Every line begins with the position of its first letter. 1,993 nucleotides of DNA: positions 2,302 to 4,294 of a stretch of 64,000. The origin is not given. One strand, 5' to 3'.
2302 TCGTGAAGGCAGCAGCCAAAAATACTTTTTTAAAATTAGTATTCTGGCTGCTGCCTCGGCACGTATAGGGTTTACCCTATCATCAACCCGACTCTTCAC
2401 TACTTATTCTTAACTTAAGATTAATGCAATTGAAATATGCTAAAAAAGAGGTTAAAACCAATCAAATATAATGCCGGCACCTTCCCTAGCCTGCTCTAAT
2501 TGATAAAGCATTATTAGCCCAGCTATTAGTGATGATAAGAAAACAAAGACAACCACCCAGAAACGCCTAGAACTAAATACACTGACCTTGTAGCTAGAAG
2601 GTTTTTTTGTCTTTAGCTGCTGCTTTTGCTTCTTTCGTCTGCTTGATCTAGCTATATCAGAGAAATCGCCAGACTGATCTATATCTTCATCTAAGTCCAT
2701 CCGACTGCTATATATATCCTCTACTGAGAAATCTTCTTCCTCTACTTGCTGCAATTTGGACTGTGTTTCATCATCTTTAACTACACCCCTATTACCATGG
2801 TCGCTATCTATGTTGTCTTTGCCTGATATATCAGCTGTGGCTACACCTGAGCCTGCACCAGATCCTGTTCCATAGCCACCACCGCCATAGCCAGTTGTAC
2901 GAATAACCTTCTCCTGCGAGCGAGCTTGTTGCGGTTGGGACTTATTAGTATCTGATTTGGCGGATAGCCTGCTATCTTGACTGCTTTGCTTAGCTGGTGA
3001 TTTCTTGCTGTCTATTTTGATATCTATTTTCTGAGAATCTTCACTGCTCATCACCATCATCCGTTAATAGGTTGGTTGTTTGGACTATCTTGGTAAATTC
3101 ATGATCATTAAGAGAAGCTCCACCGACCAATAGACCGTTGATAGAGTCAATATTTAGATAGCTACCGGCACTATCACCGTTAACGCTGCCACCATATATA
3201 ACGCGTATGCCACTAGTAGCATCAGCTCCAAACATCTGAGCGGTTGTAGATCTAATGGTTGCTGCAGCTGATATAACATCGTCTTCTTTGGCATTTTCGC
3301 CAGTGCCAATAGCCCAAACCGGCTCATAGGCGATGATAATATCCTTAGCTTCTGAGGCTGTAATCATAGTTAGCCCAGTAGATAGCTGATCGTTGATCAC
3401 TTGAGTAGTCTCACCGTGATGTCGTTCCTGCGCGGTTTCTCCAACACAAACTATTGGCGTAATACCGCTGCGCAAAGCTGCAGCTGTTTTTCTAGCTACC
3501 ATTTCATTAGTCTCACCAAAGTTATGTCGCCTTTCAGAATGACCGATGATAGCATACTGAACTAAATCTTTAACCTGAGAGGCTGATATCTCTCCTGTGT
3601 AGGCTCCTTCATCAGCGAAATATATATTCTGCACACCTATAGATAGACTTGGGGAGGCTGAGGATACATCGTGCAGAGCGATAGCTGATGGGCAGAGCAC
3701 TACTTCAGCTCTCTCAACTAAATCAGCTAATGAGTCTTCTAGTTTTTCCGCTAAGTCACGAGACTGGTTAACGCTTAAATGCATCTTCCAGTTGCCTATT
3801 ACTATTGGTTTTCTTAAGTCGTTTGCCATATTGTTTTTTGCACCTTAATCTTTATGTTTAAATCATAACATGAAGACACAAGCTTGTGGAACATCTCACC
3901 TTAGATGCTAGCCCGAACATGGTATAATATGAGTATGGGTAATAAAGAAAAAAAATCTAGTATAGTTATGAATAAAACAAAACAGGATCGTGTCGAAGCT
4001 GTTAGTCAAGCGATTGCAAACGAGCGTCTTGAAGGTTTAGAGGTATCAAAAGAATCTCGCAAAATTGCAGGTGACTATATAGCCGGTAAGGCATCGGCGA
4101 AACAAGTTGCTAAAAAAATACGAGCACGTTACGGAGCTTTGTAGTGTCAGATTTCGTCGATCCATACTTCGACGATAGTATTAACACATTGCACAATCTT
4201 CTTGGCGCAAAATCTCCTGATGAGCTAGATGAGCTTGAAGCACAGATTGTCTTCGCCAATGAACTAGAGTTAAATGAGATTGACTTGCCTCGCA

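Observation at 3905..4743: Class-I Fic toxin plus VbhA/FicA-like antitoxin inserted antisense inside the glycolytic pyk-pgk-tpiA operon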

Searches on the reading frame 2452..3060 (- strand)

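Call 3: search_protein_families(library=pfam, proteins=[window:2452-3060:-], max_evalue=1)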
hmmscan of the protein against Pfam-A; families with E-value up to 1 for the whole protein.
window:2452-3060:- (202 aa): 3 families
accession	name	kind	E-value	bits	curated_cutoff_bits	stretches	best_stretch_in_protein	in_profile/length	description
PF06589.16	CRA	-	0.0022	18.4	26.6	1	76-182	19-111/123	Circumsporozoite-related antigen (CRA)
PF13273.12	DUF4064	-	0.022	15.4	32.1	1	150-199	43-92/102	Protein of unknown function (DUF4064)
PF09598.15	Stm1_N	-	0.73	11.1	23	1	7-54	16-63/70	Stm1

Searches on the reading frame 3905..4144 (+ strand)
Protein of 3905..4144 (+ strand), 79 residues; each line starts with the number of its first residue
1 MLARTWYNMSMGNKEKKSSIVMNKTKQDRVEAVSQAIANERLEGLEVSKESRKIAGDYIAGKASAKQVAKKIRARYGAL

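Call 3: search_protein_families(library=pfam, proteins=[window:3905-4144:+], max_evalue=1)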
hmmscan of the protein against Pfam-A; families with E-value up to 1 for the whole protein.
window:3905-4144:+ (79 aa): 2 families
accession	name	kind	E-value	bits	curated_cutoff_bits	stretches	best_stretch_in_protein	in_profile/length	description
PF18495.6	VbhA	-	5.3e-10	39.6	25.9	1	29-75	1-47/47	Antitoxin VbhA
PF22574.1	SPMIP8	-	0.16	12.3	27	1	14-65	64-115/153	Sperm microtubule inner protein 8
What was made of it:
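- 3935..4144 (+): VbhA/FicA-family antitoxin gene, with the most likely start at ATG 3935 (69 aa). The conserved 58-aa core starts at ATG 3968. The 11 residues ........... are an N-terminal insert relative to the family. Pfam PF18495 E 5.3e-10 (call 3).
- On Class I Fic toxin / FicTA toxin-antitoxin module: The upstream ORF matches Pfam VbhA PF18495 at 39.6 bits against a cut-off of 25.9 (call 3).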

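Call 4: search_protein_families(library=ncbifam, proteins=[window:3905-4144:+], max_evalue=1)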
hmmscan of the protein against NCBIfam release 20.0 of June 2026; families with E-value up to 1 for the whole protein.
window:3905-4144:+ (79 aa): 1 family
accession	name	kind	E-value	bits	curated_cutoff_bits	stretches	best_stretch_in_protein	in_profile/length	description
NF008922.0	PRK12283.1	equivalog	0.066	12.1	572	1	7-74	223-289/400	tryptophan--tRNA ligase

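Call 6: search_solved_structures(query=window:3905-4144:+, max_evalue=1, show_alignments=3)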
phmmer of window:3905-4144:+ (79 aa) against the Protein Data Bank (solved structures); distinct sequences matched with E-value up to 1: 2.
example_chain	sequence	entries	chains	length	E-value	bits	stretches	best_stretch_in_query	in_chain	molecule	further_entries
5nh2_B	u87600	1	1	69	0.43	14.6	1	16-67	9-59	Uncharacterized protein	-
5eu0_B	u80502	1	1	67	0.66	14.1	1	20-67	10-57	antitoxin 1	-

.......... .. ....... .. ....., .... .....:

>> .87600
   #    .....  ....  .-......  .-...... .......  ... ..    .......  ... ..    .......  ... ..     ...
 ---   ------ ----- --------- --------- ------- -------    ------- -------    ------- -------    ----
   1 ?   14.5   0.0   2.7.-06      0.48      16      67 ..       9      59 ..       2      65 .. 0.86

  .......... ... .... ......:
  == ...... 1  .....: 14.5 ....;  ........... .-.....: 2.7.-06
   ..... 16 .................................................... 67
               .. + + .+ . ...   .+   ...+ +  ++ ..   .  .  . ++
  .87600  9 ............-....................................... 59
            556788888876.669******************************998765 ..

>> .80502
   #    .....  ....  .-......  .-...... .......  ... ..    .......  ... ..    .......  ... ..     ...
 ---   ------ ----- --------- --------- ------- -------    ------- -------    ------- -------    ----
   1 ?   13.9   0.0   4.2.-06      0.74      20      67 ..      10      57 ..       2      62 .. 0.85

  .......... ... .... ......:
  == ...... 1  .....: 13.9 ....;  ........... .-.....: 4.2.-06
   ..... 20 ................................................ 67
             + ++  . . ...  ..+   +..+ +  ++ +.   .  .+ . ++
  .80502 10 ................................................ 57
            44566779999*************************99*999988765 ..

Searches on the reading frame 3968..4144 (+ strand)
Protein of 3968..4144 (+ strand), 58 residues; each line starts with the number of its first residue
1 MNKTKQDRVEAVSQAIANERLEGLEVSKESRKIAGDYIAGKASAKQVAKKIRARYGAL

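Call 12: find_homologous_proteins(query=window:3968-4144:+, max_evalue=0.001)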
Query window:3968-4144:+ (58 aa): 84 proteins with E <= 0.001 among 84 candidates.
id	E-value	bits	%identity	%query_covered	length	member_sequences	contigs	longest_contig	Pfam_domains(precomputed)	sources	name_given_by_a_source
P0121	1.3e-26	107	100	100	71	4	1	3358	PF18495.7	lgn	-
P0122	4.5e-18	81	76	100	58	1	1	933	PF18495.7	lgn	-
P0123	6.9e-18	80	78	100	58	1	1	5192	PF18495.7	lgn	-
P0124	7.5e-17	77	72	100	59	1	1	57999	PF18495.7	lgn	-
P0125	1.5e-16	76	71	100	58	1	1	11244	PF18495.7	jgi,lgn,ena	-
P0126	2.0e-16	76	72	100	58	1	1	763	PF18495.7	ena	-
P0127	2.2e-16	76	72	100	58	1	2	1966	PF18495.7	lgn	-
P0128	2.3e-16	76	74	100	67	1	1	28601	PF18495.7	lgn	-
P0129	3.7e-16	75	74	100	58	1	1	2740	PF18495.7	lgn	-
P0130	4.2e-16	75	72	100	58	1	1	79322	PF18495.7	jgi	jgi:hypothetical protein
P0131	4.8e-16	75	72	100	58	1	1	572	PF18495.7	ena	-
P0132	4.8e-16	75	72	100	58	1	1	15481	PF18495.7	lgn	-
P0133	5.0e-16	75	71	100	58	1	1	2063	PF18495.7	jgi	jgi:hypothetical protein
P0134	5.7e-16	75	72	100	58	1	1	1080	PF18495.7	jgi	jgi:hypothetical protein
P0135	7.2e-16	74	72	100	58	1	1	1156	PF18495.7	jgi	jgi:hypothetical protein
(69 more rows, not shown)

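Call 51: search_protein_families(library=padloc, proteins=[window:3968-4144:+], max_evalue=0.01)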
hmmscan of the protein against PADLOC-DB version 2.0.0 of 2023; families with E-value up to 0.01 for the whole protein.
window:3968-4144:+ (58 aa): 1 family
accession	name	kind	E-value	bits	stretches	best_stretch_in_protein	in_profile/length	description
PDLC05078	PDC-S72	-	0.0083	13.2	1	3-55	15-67/377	-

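Call 56: search_protein_representatives(alignment_id=A5)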
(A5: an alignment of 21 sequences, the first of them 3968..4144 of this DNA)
Query: 21 sequences, 58 profile positions. Proteins with E-value up to 0.001 (for the whole library): 89; up to 1e-10: 19; up to 1e-30: 0. The best 89 are listed.
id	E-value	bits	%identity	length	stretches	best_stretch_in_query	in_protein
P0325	4.7e-23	97.3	-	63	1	1-58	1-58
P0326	8.6e-22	93.2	-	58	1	1-58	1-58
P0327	9.3e-22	93.1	-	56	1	5-58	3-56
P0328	1.7e-20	89.1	-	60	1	1-57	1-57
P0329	4.5e-20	87.7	-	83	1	1-50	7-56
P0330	2.9e-19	85.1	-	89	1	1-55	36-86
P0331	1.0e-18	83.3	-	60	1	1-58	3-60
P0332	3.0e-18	81.9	-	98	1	1-56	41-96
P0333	6.9e-18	80.7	-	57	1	3-57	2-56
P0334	1.6e-17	79.6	-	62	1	1-57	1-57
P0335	7.8e-16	74.2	-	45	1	1-45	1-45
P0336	1.4e-15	73.4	-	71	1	3-58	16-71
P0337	2.0e-15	72.8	-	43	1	17-57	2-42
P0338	3.7e-15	72.0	-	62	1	5-57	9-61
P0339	3.8e-15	71.9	-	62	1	1-55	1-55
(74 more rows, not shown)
